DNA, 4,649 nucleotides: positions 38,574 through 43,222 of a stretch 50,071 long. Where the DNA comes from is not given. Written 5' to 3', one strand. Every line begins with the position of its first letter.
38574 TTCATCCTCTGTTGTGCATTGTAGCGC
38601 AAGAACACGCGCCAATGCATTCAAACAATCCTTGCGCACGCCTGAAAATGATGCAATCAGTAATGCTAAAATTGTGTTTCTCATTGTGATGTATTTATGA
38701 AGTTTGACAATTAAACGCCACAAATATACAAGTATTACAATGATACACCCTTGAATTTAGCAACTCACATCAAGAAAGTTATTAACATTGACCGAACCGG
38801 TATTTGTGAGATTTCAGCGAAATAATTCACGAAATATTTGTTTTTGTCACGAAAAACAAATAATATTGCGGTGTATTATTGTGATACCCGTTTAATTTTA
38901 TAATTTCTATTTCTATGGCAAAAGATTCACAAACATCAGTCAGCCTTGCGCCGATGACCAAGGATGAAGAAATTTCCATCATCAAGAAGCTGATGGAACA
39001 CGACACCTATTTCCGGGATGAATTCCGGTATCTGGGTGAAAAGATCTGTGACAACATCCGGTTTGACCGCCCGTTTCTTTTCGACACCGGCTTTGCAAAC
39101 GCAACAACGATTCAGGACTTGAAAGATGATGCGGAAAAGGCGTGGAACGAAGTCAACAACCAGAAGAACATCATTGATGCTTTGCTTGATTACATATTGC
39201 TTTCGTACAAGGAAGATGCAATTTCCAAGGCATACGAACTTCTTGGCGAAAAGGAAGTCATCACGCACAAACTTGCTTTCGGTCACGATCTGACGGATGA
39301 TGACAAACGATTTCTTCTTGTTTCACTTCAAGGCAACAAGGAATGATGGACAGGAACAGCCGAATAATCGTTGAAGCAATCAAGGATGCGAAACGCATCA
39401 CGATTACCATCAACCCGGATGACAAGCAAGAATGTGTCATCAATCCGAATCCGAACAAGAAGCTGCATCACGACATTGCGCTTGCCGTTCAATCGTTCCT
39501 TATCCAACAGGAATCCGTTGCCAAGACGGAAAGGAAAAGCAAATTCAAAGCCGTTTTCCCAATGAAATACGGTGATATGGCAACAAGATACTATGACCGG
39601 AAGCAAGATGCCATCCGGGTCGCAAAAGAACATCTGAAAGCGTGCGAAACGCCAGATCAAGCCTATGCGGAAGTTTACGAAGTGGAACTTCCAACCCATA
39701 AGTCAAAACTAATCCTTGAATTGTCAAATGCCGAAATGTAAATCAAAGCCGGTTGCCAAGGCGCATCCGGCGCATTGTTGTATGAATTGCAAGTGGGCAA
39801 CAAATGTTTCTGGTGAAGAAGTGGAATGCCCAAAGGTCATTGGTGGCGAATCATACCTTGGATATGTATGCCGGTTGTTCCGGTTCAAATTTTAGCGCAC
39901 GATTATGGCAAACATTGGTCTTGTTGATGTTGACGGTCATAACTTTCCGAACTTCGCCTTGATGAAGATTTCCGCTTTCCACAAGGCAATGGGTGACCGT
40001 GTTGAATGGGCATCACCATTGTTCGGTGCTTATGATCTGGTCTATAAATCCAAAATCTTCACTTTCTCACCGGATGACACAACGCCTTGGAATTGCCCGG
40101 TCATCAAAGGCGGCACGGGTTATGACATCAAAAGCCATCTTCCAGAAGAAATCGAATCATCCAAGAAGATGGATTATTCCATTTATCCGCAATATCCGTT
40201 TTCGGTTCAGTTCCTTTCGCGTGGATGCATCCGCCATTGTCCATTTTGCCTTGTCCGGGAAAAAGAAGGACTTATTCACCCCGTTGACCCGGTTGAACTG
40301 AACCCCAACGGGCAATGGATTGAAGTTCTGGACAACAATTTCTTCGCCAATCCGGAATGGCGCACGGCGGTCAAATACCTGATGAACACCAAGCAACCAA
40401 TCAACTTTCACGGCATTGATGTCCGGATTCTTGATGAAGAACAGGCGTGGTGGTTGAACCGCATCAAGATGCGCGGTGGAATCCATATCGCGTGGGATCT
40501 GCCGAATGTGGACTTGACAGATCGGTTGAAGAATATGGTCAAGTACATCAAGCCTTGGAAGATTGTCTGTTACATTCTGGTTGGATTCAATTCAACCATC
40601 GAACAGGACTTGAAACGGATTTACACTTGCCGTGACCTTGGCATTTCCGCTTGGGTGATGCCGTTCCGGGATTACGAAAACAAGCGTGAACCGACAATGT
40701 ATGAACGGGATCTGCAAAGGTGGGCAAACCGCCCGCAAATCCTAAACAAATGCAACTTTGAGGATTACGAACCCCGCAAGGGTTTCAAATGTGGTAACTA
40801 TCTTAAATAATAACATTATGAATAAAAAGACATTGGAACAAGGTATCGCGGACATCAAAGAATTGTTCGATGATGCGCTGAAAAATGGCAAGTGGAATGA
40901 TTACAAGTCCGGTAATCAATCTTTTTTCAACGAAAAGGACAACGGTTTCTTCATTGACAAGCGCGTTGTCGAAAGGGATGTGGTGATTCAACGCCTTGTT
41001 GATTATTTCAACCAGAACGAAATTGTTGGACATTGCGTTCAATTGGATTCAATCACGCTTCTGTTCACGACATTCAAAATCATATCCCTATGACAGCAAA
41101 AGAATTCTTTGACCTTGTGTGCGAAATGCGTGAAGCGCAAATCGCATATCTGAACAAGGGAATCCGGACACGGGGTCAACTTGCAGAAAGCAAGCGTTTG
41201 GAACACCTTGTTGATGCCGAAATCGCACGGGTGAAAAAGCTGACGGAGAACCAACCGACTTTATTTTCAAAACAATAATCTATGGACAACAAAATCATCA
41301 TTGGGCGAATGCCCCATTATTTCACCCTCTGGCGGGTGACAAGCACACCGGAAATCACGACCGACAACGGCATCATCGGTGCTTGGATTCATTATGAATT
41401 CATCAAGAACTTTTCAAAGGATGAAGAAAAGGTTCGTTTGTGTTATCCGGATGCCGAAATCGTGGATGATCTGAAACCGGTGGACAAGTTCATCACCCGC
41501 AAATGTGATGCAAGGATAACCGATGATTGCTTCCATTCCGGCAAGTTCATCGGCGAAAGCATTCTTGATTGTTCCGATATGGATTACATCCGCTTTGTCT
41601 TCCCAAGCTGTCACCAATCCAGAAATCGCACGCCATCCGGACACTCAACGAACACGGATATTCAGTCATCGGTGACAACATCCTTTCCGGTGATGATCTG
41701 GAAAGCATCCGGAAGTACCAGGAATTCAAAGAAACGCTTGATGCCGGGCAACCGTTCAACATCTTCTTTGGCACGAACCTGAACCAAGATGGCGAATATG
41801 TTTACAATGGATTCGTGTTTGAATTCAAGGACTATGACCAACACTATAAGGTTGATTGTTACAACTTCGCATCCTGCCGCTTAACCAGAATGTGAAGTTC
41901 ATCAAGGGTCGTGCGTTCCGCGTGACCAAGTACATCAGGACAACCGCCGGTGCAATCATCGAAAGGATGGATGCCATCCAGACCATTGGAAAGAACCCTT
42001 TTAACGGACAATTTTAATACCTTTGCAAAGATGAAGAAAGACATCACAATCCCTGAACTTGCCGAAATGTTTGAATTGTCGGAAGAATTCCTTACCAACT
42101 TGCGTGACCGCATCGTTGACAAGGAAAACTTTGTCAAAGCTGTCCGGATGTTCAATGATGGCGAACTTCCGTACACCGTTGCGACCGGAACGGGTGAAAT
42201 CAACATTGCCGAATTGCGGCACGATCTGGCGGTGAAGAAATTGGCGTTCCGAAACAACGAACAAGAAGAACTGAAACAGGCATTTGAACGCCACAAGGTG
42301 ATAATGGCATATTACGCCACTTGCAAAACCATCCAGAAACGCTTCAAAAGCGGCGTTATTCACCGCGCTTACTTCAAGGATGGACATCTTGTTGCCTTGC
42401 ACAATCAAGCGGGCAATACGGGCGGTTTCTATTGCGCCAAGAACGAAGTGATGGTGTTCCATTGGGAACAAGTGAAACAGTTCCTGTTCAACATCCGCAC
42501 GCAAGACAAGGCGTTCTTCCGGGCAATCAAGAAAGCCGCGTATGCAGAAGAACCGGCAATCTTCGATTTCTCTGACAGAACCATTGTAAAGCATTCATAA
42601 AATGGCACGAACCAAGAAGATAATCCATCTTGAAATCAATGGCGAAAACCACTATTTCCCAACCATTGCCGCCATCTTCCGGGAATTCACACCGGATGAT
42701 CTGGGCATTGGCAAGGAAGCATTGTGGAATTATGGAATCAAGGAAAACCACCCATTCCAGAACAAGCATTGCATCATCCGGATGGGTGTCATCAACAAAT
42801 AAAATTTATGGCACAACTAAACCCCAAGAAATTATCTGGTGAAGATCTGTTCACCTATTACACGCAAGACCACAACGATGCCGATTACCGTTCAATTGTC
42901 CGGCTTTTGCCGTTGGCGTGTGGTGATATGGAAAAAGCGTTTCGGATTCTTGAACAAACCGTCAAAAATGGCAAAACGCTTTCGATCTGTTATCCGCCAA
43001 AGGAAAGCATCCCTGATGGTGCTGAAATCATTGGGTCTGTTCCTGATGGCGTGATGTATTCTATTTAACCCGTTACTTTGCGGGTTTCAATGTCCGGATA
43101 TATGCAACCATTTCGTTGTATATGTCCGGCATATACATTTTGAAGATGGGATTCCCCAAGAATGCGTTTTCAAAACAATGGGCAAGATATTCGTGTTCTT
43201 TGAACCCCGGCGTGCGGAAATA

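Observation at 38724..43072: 4.3-kb opposite-strand accessory island splitting the head morphogenesis module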

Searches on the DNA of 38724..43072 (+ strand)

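Call 4: search_dna_similar(query=window:38724-43072:+, collection=phages, mode=distant)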
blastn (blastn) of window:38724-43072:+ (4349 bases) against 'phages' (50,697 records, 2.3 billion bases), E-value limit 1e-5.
Records with a match: 1; places in all: 1; records where one place covers at least 80% of the query: 0.
Best place of each record, by identity: 60-80% 1.
By first word of the organism name: Bacteroides 1.
By host as written in the record: Bacteroides koreensis HM3 1.
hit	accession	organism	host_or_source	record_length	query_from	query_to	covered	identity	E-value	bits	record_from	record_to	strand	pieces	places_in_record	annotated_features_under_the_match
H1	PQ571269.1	Bacteroides phage BKO1-TP3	Bacteroides koreensis HM3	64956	1446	1637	4%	76.0%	6e-30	140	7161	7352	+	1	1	radical SAM domain protein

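Call 7: get_annotated_region(hit=H1, flank=9000)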
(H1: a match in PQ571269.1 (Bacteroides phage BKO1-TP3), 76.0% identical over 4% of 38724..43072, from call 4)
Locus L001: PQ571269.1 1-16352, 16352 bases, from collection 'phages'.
description: Bacteroides phage BKO1-TP3, complete genome.
organism: Bacteroides phage BKO1-TP3 (NCBI taxid 3385217)
taxonomy: Viruses
host: Bacteroides koreensis HM3; source: sewage from septic tank; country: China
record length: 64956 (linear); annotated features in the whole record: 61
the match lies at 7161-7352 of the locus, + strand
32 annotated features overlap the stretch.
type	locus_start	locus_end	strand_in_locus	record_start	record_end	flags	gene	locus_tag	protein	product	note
CDS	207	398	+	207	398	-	-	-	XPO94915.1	hypothetical protein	BKO1-TP3_gp1; BKO1-TP3_gp1; None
CDS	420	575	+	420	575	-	-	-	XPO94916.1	hypothetical protein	BKO1-TP3_gp2; BKO1-TP3_gp2; None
CDS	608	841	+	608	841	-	-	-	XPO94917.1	hypothetical protein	BKO1-TP3_gp3; BKO1-TP3_gp3; None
CDS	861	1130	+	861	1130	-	-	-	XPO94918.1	hypothetical protein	BKO1-TP3_gp4; BKO1-TP3_gp4; None; Contig93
CDS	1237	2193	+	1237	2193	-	-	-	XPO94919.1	RecT-like ssDNA annealing protein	BKO1-TP3_gp5; BKO1-TP3_gp5; Annot2=(structure alignment-afuniprot50) AF-A0A642C5C6-F1-model_v4 Serine/threonine protein ...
CDS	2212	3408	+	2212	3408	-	-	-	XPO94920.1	hypothetical protein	BKO1-TP3_gp6; BKO1-TP3_gp6; None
CDS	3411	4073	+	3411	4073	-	-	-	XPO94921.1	exonuclease VIII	BKO1-TP3_gp7; BKO1-TP3_gp7; Annot2=(structure alignment-afuniprot50) AF-A0A6G1ZLF2-F1-model_v4 DUF3799 ...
CDS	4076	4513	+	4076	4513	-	-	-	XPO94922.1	NinB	BKO1-TP3_gp8; BKO1-TP3_gp8; Annot2=(structure alignment-afuniprot50) AF-J9GL79-F1-model_v4 Protein containing ...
CDS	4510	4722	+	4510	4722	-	-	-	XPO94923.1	Portal protein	BKO1-TP3_gp9; BKO1-TP3_gp9; None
CDS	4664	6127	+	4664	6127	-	-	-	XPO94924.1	DNA helicase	BKO1-TP3_gp10; BKO1-TP3_gp10; Annot2=(structure alignment-afuniprot50) AF-A0A6M3IPE0-F1-model_v4 Putative ...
CDS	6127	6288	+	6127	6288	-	-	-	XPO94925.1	hypothetical protein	BKO1-TP3_gp11; BKO1-TP3_gp11; None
CDS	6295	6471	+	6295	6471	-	-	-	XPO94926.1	hypothetical protein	BKO1-TP3_gp12; BKO1-TP3_gp12; None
CDS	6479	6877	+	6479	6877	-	-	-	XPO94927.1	hypothetical protein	BKO1-TP3_gp13; BKO1-TP3_gp13; None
CDS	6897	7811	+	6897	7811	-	-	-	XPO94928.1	radical SAM domain protein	BKO1-TP3_gp14; BKO1-TP3_gp14; Annot2=(structure alignment-afuniprot50) AF-A0A7X5CQA9-F1-model_v4 Radical SAM ...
CDS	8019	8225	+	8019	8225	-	-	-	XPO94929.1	hypothetical protein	BKO1-TP3_gp15; BKO1-TP3_gp15; None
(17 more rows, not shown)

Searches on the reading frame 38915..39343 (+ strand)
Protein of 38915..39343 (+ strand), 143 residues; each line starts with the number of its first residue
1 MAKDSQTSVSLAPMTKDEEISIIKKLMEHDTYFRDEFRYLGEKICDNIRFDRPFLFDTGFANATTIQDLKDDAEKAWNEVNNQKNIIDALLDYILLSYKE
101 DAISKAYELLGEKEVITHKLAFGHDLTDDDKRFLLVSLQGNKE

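Call 5: search_protein_families(library=pfam, max_evalue=0.1, proteins=[window:38915-39343:+])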
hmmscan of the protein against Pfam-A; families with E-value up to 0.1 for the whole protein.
window:38915-39343:+ (143 aa): 0 families

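Call 6: search_protein_families(library=phrogs, max_evalue=0.1, proteins=[window:38915-39343:+])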
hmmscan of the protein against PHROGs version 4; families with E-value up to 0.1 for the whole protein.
window:38915-39343:+ (143 aa): 2 families
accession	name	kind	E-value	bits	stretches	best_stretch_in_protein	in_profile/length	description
phrog_15742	-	unknown function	7.7e-05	23.8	1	83-134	64-115/121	-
phrog_4435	-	unknown function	0.049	14.4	1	11-105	92-184/252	-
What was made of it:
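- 38915..39346 (+): g1, 143 aa, acidic and soluble, unknown function. Cargo. Weak phrog_15742 hit (call 6).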

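Call 27: search_protein_families(library=ncbifam, max_evalue=0.01, proteins=[window:38915-39343:+])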
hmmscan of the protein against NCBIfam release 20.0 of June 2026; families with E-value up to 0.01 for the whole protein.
window:38915-39343:+ (143 aa): 0 families

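Call 50: search_protein_families(library=padloc, max_evalue=0.01, proteins=[window:38915-39343:+])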
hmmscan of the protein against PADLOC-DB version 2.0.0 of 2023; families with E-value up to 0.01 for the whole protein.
window:38915-39343:+ (143 aa): 0 families

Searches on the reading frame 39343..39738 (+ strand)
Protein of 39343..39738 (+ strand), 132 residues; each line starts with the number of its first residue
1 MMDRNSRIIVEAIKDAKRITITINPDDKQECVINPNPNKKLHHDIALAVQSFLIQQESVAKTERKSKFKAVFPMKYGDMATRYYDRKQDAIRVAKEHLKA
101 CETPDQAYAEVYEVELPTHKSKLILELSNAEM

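Call 5: search_protein_families(library=pfam, max_evalue=0.1, proteins=[window:39343-39738:+])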
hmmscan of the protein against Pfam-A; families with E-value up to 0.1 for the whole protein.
window:39343-39738:+ (132 aa): 2 families
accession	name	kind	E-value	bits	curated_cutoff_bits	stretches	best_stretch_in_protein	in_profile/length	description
PF14973.11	TINF2_N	-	0.0035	18.1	29.4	1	6-78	44-121/149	TERF1-interacting nuclear factor 2 N-terminus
PF09954.14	DUF2188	-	0.097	13.3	22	0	78-100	19-41/62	Uncharacterized protein conserved in bacteria (DUF2188)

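Call 6: search_protein_families(library=phrogs, max_evalue=0.1, proteins=[window:39343-39738:+])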
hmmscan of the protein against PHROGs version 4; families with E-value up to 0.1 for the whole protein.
window:39343-39738:+ (132 aa): 0 families

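Call 27: search_protein_families(library=ncbifam, max_evalue=0.01, proteins=[window:39343-39738:+])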
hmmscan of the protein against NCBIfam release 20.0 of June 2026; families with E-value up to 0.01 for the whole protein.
window:39343-39738:+ (132 aa): 0 families

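Call 50: search_protein_families(library=padloc, max_evalue=0.01, proteins=[window:39343-39738:+])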
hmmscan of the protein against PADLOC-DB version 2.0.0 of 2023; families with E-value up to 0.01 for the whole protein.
window:39343-39738:+ (132 aa): 0 families
